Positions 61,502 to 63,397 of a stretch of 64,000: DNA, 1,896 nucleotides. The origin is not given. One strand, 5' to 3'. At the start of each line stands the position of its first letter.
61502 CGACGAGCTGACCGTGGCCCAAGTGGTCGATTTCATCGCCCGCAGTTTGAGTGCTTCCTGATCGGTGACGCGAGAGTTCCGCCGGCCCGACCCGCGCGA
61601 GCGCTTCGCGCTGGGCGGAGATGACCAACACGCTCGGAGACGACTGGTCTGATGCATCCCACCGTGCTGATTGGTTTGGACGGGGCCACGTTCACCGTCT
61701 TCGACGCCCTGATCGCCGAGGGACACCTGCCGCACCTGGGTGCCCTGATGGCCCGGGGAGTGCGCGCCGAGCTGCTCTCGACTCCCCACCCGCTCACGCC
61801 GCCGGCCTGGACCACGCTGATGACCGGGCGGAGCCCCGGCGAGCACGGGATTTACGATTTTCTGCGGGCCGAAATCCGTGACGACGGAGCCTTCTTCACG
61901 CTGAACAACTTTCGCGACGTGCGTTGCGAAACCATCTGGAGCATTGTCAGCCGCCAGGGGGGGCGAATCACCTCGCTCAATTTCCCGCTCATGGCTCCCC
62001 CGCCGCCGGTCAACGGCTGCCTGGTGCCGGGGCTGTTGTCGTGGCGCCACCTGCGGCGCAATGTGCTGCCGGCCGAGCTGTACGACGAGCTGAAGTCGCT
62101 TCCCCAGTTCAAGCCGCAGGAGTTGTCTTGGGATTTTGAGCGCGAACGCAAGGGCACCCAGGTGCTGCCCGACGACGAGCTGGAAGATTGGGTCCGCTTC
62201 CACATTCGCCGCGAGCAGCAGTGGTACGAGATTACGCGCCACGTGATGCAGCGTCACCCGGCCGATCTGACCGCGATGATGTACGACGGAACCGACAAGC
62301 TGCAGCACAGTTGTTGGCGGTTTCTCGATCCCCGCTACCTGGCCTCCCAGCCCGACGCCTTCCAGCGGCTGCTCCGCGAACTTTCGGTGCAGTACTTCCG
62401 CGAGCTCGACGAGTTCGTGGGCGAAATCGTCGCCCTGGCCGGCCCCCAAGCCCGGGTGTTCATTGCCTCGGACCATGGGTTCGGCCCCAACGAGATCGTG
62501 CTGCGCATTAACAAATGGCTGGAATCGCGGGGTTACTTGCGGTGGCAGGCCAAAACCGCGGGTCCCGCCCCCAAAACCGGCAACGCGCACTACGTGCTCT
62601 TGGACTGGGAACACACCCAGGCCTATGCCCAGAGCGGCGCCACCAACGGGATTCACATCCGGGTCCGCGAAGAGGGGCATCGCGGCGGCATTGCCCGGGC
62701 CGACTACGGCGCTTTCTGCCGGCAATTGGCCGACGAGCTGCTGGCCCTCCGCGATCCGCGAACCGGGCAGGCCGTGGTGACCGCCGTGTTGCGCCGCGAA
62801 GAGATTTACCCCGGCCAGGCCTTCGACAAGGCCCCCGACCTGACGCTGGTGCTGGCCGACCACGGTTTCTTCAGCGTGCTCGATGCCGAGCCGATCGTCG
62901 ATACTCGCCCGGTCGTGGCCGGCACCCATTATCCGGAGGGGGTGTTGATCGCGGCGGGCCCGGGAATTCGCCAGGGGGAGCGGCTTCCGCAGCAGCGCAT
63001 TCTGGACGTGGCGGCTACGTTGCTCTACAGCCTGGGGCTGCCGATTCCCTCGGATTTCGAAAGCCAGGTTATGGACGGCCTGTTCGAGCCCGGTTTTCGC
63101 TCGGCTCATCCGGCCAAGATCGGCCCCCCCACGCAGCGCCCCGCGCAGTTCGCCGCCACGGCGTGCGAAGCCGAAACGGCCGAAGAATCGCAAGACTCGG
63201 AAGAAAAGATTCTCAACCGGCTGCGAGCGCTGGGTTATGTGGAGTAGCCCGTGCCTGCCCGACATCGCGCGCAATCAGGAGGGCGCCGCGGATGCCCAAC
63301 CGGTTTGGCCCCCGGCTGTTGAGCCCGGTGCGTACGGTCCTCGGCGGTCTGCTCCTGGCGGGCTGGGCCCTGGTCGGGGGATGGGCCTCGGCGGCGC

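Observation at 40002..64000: Uncharacterised-looking Pfa/Hgl-like PKS cluster with twin phosphodiesterase-family enzymes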

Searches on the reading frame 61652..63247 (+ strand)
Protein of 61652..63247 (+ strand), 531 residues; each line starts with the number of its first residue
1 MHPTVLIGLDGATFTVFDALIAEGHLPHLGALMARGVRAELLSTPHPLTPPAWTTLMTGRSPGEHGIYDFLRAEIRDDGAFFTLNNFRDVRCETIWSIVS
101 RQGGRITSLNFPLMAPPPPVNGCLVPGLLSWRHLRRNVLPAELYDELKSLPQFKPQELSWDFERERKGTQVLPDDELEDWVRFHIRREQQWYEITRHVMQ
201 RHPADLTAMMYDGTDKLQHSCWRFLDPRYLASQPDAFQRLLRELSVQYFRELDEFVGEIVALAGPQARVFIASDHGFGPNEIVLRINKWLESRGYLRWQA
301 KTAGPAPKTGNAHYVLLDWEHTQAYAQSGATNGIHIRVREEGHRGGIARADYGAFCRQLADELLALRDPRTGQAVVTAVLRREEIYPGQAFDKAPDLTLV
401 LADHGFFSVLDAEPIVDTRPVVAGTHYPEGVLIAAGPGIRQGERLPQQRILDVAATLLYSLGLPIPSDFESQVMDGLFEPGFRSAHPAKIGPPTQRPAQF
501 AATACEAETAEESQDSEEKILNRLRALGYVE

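Call 4: search_protein_families(library=pfam, proteins=[window:61652-63247:+], max_evalue=0.001)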
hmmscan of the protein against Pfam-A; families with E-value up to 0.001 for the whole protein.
window:61652-63247:+ (531 aa): 2 families
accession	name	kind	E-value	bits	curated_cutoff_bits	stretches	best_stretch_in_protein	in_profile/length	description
PF01663.27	Phosphodiest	-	4.8e-40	138.6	23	1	4-413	1-328/342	Type I phosphodiesterase / nucleotide pyrophosphatase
PF00884.28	Sulfatase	-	0.00046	20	25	0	174-302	147-258/301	Sulfatase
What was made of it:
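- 61652..63247 (+): NPP2, the second cytoplasmic NPP-type phosphodiesterase. PF01663 at E 4.8e-40 (call 4).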

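Call 7: search_protein_families(library=ncbifam, proteins=[window:61652-63247:+], max_evalue=0.001)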
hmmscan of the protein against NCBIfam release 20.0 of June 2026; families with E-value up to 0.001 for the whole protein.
window:61652-63247:+ (531 aa): 1 family
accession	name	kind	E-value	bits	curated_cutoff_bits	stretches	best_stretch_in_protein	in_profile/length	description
TIGR02335.1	hydr_PhnA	equivalog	1.2e-06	27.9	407.55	1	2-107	13-117/408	phosphonoacetate hydrolase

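Call 36: search_solved_structures(query=window:61652-63247:+, max_evalue=0.01, show_alignments=2)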
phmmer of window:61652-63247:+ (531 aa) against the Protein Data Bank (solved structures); distinct sequences matched with E-value up to 0.01: 3.
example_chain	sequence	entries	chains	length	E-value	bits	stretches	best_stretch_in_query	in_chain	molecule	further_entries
7mw8_D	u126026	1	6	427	0.0013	20.7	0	2-73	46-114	Phosphodiesterase-nucleotide pyrophosphatase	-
2gsn_A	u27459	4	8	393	0.0017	20.3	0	2-73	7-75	phosphodiesterase-nucleotide pyrophosphatase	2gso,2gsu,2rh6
7n1s_A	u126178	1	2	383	0.0023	19.9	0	2-73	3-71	Phosphodiesterase-nucleotide pyrophosphatase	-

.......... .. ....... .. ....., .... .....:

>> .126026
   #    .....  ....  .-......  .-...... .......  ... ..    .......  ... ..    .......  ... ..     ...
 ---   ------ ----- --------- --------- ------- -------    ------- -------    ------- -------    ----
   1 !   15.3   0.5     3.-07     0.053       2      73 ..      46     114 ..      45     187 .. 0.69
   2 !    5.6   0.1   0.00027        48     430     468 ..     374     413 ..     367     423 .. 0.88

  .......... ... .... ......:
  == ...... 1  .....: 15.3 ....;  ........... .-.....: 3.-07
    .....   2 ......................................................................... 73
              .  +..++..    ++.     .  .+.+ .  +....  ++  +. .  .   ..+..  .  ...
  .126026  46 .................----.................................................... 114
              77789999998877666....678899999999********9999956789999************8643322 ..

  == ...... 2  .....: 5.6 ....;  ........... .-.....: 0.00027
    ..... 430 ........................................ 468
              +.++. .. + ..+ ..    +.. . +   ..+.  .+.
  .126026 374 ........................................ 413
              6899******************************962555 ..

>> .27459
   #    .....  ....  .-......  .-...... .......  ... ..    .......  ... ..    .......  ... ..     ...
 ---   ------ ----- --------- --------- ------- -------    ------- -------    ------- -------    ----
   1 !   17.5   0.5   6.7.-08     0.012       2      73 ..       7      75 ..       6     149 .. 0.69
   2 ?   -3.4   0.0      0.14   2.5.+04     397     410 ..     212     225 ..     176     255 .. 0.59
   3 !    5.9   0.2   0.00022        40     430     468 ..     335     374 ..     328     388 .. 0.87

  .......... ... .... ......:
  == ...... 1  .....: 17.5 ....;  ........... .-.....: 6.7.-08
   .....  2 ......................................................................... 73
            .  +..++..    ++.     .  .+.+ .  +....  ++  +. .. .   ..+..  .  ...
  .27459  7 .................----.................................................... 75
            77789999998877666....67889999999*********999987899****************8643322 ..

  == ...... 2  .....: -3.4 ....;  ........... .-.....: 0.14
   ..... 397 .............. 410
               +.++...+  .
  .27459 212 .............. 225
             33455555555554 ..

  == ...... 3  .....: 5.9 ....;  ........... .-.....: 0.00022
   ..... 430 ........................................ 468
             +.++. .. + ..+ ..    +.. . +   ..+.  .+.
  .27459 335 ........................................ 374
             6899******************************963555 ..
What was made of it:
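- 61652..63247 (+): D10 and T49 align to Xac NPP D54 and T90 (call 36).
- On NPP (PF01663) phosphodiesterases: D10 and T49 align with D54 and T90 of Xac NPP (call 36).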

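Call 55: find_homologous_proteins(query=window:61652-63247:+, max_evalue=1e-10)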
Query window:61652-63247:+ (531 aa): 1656 proteins with E <= 1e-10 among 8000 candidates; the best 120 are listed.
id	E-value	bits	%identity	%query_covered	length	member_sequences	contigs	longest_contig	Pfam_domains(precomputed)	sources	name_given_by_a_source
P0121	0.0e+0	1236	100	100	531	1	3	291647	PF01663.28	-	-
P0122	7.4e-297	1003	80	100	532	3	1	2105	PF01663.28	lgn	-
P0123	3.8e-274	928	74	100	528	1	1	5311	PF01663.28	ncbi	-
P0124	5.4e-251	852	68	100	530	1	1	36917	PF01663.28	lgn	-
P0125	4.0e-248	843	68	100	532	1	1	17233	PF01663.28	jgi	-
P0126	4.6e-246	836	67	100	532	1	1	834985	PF01663.28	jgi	jgi:predicted AlkP superfamily phosphohydrolase/phosphomutase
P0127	4.3e-245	833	67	100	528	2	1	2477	PF01663.28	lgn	-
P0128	6.4e-244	829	67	100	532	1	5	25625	PF01663.28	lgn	-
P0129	7.1e-241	819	66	100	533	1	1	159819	PF01663.28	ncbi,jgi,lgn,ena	-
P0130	5.9e-240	816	67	100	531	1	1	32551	PF01663.28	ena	-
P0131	2.3e-239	814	67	100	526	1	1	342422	PF01663.28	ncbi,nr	ncbi:MAG: alkaline phosphatase family protein [Pirellulales bacterium]|nr:alkaline phosphatase famil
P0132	4.6e-237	806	66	100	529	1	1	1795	PF01663.28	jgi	-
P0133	2.1e-234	797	65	100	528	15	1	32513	PF01663.28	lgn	-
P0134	3.3e-233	793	65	100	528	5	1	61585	PF01663.28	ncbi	-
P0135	1.4e-230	785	63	100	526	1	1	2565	PF01663.28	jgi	jgi:predicted AlkP superfamily phosphohydrolase/phosphomutase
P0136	2.5e-229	781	62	100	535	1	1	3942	PF01663.28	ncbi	-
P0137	1.3e-228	778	64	100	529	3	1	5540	PF01663.28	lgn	-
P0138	1.1e-226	772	65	100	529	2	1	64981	PF01663.28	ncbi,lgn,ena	-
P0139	1.1e-223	762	63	100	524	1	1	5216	PF01663.28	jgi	jgi:predicted AlkP superfamily phosphohydrolase/phosphomutase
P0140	2.5e-223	761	62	100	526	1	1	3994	PF01663.28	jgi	jgi:predicted AlkP superfamily phosphohydrolase/phosphomutase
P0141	3.4e-219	747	61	100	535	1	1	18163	PF01663.28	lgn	-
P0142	1.5e-217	742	59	100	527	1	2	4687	PF01663.28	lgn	-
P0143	1.0e-216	739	61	100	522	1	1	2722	PF01663.28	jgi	jgi:predicted AlkP superfamily phosphohydrolase/phosphomutase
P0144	1.1e-215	736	60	100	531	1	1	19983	PF01663.28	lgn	-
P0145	2.0e-215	735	59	100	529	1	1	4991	PF01663.28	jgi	jgi:predicted AlkP superfamily phosphohydrolase/phosphomutase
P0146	3.7e-215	734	61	100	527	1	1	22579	PF01663.28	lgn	-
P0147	1.1e-212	726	59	100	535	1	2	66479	PF01663.28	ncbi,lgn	-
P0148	4.8e-211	720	59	100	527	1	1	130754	PF01663.28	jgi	jgi:predicted AlkP superfamily phosphohydrolase/phosphomutase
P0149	5.6e-209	713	60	100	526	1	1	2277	PF01663.28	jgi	jgi:predicted AlkP superfamily phosphohydrolase/phosphomutase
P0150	2.6e-207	708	58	100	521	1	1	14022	PF01663.28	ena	-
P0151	3.0e-207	708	58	100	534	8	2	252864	PF01663.28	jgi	jgi:predicted AlkP superfamily phosphohydrolase/phosphomutase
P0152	3.0e-206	704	55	100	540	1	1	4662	PF01663.28,PF00884.29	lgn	-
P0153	5.2e-205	700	56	100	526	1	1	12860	PF01663.28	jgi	jgi:predicted AlkP superfamily phosphohydrolase/phosphomutase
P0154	7.6e-205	700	59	100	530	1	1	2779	PF01663.28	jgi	jgi:predicted AlkP superfamily phosphohydrolase/phosphomutase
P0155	1.3e-204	699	56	100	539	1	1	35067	PF01663.28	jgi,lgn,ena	-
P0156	1.5e-203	695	56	100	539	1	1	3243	PF01663.28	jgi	jgi:predicted AlkP superfamily phosphohydrolase/phosphomutase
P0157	5.7e-203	694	57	100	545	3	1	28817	PF01663.28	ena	-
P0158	3.0e-202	691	58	100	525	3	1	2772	PF01663.28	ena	-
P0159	5.7e-202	690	58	100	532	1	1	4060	PF01663.28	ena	-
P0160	2.1e-201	688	59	100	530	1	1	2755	PF01663.28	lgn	-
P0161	4.7e-201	687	57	100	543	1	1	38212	PF01663.28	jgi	jgi:predicted AlkP superfamily phosphohydrolase/phosphomutase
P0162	6.8e-201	687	56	100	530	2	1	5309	PF01663.28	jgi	jgi:predicted AlkP superfamily phosphohydrolase/phosphomutase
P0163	1.6e-200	686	57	100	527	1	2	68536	PF01663.28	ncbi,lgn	-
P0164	3.7e-200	684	57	100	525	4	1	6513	PF01663.28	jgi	jgi:predicted AlkP superfamily phosphohydrolase/phosphomutase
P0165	1.1e-199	683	57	100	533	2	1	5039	PF01663.28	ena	-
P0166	1.3e-199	682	55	100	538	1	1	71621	PF01663.28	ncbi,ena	-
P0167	1.5e-199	682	53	100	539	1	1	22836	PF01663.28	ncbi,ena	-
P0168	2.1e-199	682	56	100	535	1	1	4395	PF01663.28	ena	-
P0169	3.9e-199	681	57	100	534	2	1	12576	PF01663.28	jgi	-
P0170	5.6e-199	680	58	100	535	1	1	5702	PF01663.28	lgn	-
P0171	6.2e-199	680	53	100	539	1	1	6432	PF01663.28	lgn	-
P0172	8.6e-199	680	56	100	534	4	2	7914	PF01663.28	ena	-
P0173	1.0e-198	680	55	100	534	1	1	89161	PF01663.28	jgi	jgi:predicted AlkP superfamily phosphohydrolase/phosphomutase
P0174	2.1e-198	679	57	100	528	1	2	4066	PF01663.28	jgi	jgi:predicted AlkP superfamily phosphohydrolase/phosphomutase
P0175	5.8e-198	677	57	99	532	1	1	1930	PF01663.28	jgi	jgi:predicted AlkP superfamily phosphohydrolase/phosphomutase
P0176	2.1e-197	675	56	100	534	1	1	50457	PF01663.28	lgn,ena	-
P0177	4.7e-197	674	56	100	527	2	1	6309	PF01663.28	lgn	-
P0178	5.9e-197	674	55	100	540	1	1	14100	PF01663.28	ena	-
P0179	6.0e-197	674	54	100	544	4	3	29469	PF01663.28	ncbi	-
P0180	8.0e-197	673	57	100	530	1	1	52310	PF01663.28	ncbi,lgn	-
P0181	2.2e-195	669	54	100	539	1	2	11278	PF01663.28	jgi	jgi:predicted AlkP superfamily phosphohydrolase/phosphomutase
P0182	2.8e-195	668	56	100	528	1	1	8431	PF01663.28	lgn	-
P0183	2.9e-195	668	56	100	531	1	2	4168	PF01663.28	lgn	-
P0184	9.7e-195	666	55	100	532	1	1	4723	PF01663.28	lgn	-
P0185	8.8e-194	663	54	100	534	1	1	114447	PF01663.28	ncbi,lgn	ncbi:MAG: alkaline phosphatase family protein [Planctomycetota bacterium]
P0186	1.0e-193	663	56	100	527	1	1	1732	PF01663.28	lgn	-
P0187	3.3e-193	661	53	100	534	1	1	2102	PF01663.28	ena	-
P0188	5.6e-193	661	54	100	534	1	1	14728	PF01663.28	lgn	-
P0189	7.1e-193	660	55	100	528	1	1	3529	PF01663.28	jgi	-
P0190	9.5e-193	660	53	100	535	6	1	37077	PF01663.28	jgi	-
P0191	1.5e-192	659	54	100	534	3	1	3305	PF01663.28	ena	-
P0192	1.8e-192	659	55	100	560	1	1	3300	PF01663.28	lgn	-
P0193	3.9e-192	658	54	100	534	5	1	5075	PF01663.28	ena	-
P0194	1.4e-191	656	53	100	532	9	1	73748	PF01663.28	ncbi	-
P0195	2.6e-191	655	52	100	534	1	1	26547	PF01663.28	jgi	jgi:predicted AlkP superfamily phosphohydrolase/phosphomutase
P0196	5.1e-191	654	53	100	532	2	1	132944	PF01663.28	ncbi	ncbi:MAG: alkaline phosphatase family protein [Planctomycetota bacterium]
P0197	4.8e-190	651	53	100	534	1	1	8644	PF01663.28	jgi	jgi:predicted AlkP superfamily phosphohydrolase/phosphomutase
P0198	1.4e-189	649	53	100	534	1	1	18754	PF01663.28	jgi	jgi:predicted AlkP superfamily phosphohydrolase/phosphomutase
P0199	1.6e-189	649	52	100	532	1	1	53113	PF01663.28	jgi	jgi:predicted AlkP superfamily phosphohydrolase/phosphomutase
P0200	2.1e-189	649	52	100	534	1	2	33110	PF01663.28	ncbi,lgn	-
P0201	4.2e-189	648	54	100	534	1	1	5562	PF01663.28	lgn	-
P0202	7.1e-189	647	52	100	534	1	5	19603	PF01663.28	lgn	-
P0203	7.9e-189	647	53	100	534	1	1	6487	PF01663.28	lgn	-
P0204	1.4e-188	646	52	100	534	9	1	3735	PF01663.28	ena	-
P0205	2.0e-188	646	51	100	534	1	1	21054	PF01663.28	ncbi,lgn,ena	-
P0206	2.0e-188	646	51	100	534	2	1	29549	PF01663.28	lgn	-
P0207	3.7e-188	645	53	100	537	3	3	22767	PF01663.28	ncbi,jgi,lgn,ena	-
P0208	5.9e-188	644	53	100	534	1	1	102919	PF01663.28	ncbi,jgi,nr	ncbi:MAG: alkaline phosphatase family protein [Deltaproteobacteria bacterium]|nr:alkaline phosphatas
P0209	1.1e-187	643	52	100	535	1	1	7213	PF01663.28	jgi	jgi:predicted AlkP superfamily phosphohydrolase/phosphomutase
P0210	1.8e-187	642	53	99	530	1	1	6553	PF01663.28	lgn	-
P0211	2.1e-187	642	50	100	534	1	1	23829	PF01663.28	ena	-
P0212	3.0e-187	642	52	100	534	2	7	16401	PF01663.28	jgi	jgi:predicted AlkP superfamily phosphohydrolase/phosphomutase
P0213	7.5e-187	640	53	100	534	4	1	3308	PF01663.28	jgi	jgi:predicted AlkP superfamily phosphohydrolase/phosphomutase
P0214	3.7e-186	638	51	100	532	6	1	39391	PF01663.28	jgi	jgi:predicted AlkP superfamily phosphohydrolase/phosphomutase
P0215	7.2e-186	637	50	100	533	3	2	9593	PF01663.28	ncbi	-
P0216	9.0e-186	637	53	100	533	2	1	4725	PF01663.28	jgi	jgi:predicted AlkP superfamily phosphohydrolase/phosphomutase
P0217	9.1e-186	637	51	100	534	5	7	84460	PF01663.28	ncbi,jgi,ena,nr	ncbi:MAG TPA: alkaline phosphatase family protein [Thermodesulfobacteriota bacterium]|nr:alkaline ph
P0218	9.7e-186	637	51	100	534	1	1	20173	PF01663.28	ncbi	-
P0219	1.2e-185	636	51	100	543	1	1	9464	PF01663.28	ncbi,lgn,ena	-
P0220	5.1e-185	634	54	100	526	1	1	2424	PF01663.28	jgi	jgi:predicted AlkP superfamily phosphohydrolase/phosphomutase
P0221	7.6e-185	634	52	100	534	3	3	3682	PF01663.28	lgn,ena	-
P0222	8.8e-185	634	54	99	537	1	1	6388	PF01663.28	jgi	jgi:predicted AlkP superfamily phosphohydrolase/phosphomutase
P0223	9.2e-185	633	50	100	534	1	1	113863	PF01663.28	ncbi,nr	ncbi:MAG: alkaline phosphatase family protein [Desulfobulbaceae bacterium]|nr:alkaline phosphatase f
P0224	1.4e-184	633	52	100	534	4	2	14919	PF01663.28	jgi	jgi:predicted AlkP superfamily phosphohydrolase/phosphomutase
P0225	1.9e-184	632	54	100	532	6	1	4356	PF01663.28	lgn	-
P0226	2.4e-184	632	50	100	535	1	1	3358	PF01663.28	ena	-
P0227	4.7e-184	631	53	100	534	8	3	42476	PF01663.28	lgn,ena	-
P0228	6.3e-184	631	55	95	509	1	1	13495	PF01663.28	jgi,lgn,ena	-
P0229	7.6e-184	630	54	100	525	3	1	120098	PF01663.28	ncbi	-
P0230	3.0e-183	628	52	100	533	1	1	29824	PF01663.28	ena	-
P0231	4.2e-183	628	51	100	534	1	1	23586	PF01663.28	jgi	jgi:predicted AlkP superfamily phosphohydrolase/phosphomutase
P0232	4.7e-183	628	52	100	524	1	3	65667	PF01663.28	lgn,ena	-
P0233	4.9e-183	628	51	100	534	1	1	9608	PF01663.28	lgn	-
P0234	6.5e-183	627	50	100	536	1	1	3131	PF01663.28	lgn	-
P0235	9.7e-183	627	51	100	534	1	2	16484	PF01663.28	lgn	-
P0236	1.1e-182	627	50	100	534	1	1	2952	PF01663.28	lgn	-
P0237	1.2e-182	627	51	99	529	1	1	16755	PF01663.28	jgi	-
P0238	1.5e-182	626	51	100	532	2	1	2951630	PF01663.28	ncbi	ncbi:alkaline phosphatase family protein [Thermodesulfobacteriota bacterium B35]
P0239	2.1e-182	626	52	100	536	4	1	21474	PF01663.28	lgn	-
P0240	2.2e-182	626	52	100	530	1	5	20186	PF01663.28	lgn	-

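Call 56: find_encoding_contigs(protein=P0238, flank=10000, max_places=1)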
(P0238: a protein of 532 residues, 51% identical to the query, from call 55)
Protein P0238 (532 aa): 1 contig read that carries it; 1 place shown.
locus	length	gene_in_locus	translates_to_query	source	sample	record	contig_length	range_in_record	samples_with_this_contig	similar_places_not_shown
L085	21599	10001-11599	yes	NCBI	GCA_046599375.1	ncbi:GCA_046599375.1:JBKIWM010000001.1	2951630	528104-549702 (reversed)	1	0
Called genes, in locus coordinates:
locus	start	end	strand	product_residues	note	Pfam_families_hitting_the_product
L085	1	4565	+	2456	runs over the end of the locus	PF03060:NMO, PF00109:ketoacyl-synt, PF02801:Ketoacyl-synt_C, PF16197:KAsynt_C_assoc (weak), PF00698:Acyl_transf_1, PF08659:KR, PF00106:adh_short, PF13561:adh_short_C2, +1 more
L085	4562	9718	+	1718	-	PF00109:ketoacyl-synt, PF02801:Ketoacyl-synt_C, PF16197:KAsynt_C_assoc, PF00698:Acyl_transf_1, PF00550:PP-binding, PF14765:PS-DH, PF01648:ACPS (weak)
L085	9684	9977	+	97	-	-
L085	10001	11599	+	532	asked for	PF01663:Phosphodiest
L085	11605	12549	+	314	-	PF00561:Abhydrolase_1, PF12146:Hydrolase_4, PF12697:Abhydrolase_6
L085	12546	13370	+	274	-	PF00106:adh_short, PF08659:KR, PF13561:adh_short_C2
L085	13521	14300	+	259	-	PF23441:SDR (weak), PF00106:adh_short, PF08659:KR, PF13561:adh_short_C2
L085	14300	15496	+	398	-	PF02515:CoA_transf_3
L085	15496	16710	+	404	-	PF02515:CoA_transf_3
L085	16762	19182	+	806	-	PF08241:Methyltransf_11, PF13649:Methyltransf_25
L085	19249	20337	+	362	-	PF10503:Esterase_PHB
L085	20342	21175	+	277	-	PF02353:CMAS, PF05175:MTS, PF13489:Methyltransf_23, PF01209:Ubie_methyltran, PF13847:Methyltransf_31, PF08241:Methyltransf_11, PF08242:Methyltransf_12, PF13649:Methyltransf_25, +2 more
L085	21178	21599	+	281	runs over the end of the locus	PF02353:CMAS, PF03141:Methyltransf_29 (weak), PF01209:Ubie_methyltran, PF13489:Methyltransf_23, PF08241:Methyltransf_11, PF08242:Methyltransf_12, PF13649:Methyltransf_25, PF13847:Methyltransf_31, +2 more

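Call 57: find_encoding_contigs(protein=P0126, flank=10000, max_places=1)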
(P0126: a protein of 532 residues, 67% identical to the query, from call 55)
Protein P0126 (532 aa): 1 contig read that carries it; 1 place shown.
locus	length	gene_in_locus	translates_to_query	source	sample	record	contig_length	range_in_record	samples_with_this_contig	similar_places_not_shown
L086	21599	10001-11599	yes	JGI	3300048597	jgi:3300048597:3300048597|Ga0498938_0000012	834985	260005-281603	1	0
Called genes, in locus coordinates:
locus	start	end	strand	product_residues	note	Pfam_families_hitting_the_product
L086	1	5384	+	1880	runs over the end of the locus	PF00109:ketoacyl-synt, PF02801:Ketoacyl-synt_C, PF16197:KAsynt_C_assoc, PF22621:CurL-like_PKS_C (weak), PF00698:Acyl_transf_1, PF00550:PP-binding (weak), PF14765:PS-DH, PF01648:ACPS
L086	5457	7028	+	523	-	PF01663:Phosphodiest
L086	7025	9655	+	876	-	-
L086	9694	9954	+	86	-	-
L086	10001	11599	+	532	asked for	PF01663:Phosphodiest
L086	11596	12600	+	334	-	PF00756:Esterase (weak), PF02129:Peptidase_S15 (faint), PF10503:Esterase_PHB (weak)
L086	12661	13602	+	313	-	-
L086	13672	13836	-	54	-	-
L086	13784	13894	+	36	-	-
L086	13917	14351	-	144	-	PF09656:PGPGW (weak)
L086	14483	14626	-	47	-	-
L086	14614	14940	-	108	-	PF14567:SUKH_5 (weak), PF09346:SMI1_KNR4 (weak), PF14568:SUKH_6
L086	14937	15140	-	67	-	-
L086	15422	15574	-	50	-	-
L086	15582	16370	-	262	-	-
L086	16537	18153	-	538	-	PF00478:IMPDH, PF00571:CBS, PF03060:NMO (weak), PF01070:FMN_dh, PF01645:Glu_synthase (weak)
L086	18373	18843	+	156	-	PF00583:Acetyltransf_1, PF13302:Acetyltransf_3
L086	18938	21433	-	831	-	PF03030:H_PPase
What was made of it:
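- Look-ups that started from the NPP instead also land in PKS clusters: Thermodesulfobacteriota strain B35 (call 56) and a contig with the window's exact gene order (call 57). This window's subtype lacks the alpha/beta hydrolase, the small methyltransferase and the HlyD gene that shape the picture in relatives (call 57). The window and its close relatives have neither a sulfotransferase nor an alpha/beta hydrolase (call 57).
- Tried and rejected: What follows the window end was therefore inferred from L086 (call 57).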
